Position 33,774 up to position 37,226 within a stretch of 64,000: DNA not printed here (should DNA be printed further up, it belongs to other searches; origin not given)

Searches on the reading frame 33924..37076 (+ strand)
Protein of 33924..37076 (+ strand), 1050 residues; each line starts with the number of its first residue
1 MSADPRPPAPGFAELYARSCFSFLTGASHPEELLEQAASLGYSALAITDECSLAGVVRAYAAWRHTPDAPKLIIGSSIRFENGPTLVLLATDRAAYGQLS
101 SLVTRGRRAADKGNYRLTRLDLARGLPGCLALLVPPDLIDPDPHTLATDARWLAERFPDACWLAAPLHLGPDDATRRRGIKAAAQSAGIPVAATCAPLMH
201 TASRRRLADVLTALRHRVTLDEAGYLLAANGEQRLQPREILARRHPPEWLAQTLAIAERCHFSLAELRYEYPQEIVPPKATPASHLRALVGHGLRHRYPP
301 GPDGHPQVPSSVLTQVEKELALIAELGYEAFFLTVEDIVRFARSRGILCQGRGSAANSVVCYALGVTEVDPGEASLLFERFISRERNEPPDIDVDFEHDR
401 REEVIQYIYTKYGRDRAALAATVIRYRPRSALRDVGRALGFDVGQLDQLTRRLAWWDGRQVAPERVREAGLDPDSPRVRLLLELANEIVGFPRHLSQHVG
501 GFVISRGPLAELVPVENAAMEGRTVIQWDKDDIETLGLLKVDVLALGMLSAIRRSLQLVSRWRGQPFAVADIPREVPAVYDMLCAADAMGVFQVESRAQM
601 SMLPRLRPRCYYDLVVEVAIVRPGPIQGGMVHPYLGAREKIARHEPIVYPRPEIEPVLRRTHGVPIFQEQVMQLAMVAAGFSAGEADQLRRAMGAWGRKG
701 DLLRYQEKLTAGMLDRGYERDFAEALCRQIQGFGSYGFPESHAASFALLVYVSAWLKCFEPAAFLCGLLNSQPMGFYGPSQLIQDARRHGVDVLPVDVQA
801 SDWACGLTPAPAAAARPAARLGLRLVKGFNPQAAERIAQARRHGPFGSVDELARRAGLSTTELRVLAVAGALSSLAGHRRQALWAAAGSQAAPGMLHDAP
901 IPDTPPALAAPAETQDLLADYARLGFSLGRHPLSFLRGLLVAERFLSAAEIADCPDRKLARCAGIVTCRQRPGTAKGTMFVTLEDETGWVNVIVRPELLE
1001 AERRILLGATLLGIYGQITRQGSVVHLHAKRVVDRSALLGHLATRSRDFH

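Call 40: find_encoding_contigs(protein=window:33924-37076:+, flank=10000, max_places=4)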
Protein window:33924-37076:+ (1050 aa): no gene with exactly this product is on record in the collection.
